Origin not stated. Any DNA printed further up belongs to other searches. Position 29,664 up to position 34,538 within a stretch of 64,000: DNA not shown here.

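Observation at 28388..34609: Intact type II-C cas9-cas1-cas2 plus tracrRNA, but the CRISPR array is a single degenerate repeat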

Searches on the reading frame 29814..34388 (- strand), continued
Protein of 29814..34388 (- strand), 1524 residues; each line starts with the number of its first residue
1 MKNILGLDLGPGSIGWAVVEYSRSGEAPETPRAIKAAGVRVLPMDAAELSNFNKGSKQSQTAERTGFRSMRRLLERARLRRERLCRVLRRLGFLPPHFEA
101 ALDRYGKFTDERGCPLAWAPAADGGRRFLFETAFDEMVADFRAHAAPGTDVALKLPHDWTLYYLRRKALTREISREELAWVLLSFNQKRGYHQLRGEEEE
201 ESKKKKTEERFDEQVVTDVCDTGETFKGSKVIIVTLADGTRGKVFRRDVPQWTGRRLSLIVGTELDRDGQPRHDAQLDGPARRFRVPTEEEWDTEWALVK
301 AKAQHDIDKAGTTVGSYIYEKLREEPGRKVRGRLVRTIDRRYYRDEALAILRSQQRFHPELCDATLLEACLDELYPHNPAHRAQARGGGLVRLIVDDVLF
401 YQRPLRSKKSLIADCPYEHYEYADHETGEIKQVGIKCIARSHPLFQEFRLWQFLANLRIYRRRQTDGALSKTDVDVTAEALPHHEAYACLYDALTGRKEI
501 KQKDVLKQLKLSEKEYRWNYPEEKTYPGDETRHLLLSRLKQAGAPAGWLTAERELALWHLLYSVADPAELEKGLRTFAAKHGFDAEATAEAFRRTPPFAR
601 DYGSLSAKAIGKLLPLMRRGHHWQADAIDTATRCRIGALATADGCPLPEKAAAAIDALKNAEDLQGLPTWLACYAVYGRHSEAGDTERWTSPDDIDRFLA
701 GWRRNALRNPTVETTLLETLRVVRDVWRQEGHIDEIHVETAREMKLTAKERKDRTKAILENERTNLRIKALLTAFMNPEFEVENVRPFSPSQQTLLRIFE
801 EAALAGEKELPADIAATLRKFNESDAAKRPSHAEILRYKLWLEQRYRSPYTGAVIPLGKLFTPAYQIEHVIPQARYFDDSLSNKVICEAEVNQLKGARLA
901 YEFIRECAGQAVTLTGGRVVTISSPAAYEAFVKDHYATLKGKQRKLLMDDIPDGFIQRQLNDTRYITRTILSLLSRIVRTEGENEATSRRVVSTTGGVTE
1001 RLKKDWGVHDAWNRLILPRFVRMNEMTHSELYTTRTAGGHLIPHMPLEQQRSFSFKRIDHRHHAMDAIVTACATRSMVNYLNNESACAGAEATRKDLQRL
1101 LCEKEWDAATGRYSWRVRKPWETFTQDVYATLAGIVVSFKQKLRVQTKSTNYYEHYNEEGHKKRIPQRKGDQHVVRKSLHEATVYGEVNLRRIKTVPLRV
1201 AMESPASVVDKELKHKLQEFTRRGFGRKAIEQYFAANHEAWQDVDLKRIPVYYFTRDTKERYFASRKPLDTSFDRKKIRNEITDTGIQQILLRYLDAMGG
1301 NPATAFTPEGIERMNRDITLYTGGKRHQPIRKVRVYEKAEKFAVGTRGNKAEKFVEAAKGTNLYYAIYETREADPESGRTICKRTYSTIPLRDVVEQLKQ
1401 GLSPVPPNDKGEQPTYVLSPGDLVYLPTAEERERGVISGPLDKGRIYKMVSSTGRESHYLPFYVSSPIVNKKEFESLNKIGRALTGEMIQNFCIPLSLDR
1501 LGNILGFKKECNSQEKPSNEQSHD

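Call 38: search_solved_structures(query=window:29814-34388:-, max_evalue=0.00001, show_alignments=1)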
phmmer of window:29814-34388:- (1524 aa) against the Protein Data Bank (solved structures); distinct sequences matched with E-value up to 0.00001: 53.
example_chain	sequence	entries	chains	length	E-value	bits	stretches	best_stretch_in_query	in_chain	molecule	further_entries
8iyq_A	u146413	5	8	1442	0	1198.3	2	1-1195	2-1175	deadCbCas9 | CbCas9 effector-1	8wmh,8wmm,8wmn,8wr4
21dz_A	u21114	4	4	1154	3.6e-26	94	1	833-1009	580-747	CRISPR-associated endonuclease Cas9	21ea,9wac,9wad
6jdq_A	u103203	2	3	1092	2.3e-25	91.4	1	826-1009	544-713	CRISPR-associated endonuclease Cas9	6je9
8ja0_A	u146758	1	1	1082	2.7e-25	91.1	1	826-1009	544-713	CRISPR-associated endonuclease Cas9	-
6kc8_A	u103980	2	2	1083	2.7e-25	91.1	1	826-1009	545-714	CRISPR-associated endonuclease Cas9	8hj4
6jdv_A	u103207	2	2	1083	5.9e-24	86.7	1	826-1009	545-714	CRISPR-associated endonuclease Cas9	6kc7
8hnt_A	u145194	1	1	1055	1.3e-23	85.6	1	827-1009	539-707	CRISPR-associated endonuclease Cas9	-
6je4_A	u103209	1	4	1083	1e-22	82.6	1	826-1009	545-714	CRISPR-associated endonuclease Cas9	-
8hnw_A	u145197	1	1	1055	3.6e-22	80.8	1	827-1008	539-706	CRISPR-associated endonuclease Cas9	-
8hnv_A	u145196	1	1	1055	6.1e-21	76.7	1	827-1008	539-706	CRISPR-associated endonuclease Cas9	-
6je3_A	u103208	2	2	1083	2.1e-20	74.9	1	826-1009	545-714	CRISPR-associated endonuclease Cas9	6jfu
9ar4_A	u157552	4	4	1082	2.6e-16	61.3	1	818-1008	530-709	CRISPR-associated endonuclease Cas9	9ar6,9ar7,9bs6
6rj9_C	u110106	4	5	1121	3.9e-16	60.8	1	836-1010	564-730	CRISPR-associated endonuclease Cas9 1 | Streptococcus Thermophilus 1 Cas9 | Cas 9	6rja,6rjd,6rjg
8jtj_A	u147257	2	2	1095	7.1e-15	56.6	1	818-1008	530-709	CRISPR-associated endonuclease Cas9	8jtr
6m0v_A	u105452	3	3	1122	9.8e-15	56.1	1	836-1010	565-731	CRISPR-associated endonuclease Cas9 1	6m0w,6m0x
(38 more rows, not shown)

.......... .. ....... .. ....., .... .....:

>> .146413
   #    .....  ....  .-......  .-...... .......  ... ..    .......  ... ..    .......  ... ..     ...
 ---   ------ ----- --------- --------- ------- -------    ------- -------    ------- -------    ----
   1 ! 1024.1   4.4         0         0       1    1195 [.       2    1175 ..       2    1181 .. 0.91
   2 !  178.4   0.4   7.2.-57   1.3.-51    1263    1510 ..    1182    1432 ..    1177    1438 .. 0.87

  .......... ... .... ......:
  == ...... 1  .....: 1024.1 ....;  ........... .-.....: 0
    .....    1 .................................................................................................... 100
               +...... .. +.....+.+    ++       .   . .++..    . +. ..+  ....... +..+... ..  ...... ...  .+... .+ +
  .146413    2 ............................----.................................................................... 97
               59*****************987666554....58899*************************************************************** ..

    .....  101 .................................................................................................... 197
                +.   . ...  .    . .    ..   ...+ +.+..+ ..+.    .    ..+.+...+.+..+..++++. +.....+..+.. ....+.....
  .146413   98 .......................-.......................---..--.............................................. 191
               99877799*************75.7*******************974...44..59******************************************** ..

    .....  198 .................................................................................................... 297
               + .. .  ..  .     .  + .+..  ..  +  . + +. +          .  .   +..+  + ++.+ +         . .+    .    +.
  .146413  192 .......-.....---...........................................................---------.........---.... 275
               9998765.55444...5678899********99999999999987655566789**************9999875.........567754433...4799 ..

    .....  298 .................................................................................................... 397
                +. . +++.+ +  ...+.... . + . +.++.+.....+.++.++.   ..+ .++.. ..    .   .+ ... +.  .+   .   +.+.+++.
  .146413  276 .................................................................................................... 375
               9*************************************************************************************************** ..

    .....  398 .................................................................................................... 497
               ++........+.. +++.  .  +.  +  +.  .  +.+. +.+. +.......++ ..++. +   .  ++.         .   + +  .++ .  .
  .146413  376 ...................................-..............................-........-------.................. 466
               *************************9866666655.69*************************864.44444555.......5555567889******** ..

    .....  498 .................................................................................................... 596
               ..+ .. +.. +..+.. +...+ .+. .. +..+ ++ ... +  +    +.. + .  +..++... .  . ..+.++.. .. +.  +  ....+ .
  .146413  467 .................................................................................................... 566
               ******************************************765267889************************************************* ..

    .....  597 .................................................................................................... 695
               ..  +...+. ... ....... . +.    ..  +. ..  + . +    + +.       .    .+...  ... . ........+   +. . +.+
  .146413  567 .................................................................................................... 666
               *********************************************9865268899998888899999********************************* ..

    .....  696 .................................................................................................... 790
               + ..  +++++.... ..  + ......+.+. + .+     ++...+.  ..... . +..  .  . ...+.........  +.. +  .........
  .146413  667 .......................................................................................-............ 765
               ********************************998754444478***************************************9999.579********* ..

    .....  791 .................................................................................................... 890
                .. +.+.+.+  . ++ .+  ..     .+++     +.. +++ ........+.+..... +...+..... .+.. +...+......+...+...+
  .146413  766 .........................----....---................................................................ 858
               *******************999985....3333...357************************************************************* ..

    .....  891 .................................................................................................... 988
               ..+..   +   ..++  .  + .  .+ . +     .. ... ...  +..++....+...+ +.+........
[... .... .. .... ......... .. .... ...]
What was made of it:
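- On Type II-C CRISPR-Cas: The protein aligns to CbCas9 8iyq with the catalytic D and H intact (call 38).
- Closest known: Riemerella anatipestifer / Flavobacterium type II-C loci. Same: The Cas9 is large and aligns along its whole length to CbCas9 (call 38).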

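Call 55: search_solved_structures(query=L004:15961-16581:+, max_evalue=1)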
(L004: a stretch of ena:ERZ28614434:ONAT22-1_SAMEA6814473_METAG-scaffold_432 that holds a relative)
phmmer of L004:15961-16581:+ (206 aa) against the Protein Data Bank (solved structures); distinct sequences matched with E-value up to 1: 2.
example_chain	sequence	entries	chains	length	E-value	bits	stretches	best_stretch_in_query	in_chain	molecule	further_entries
8v5q_H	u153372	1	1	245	0.068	16.4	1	68-128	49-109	Fab 1E3 Heavy Chain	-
4v8p_AO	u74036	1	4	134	0.38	14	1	110-150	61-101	RPL28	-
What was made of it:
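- Tried and rejected: It has no sequence match in the PDB (call 55).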
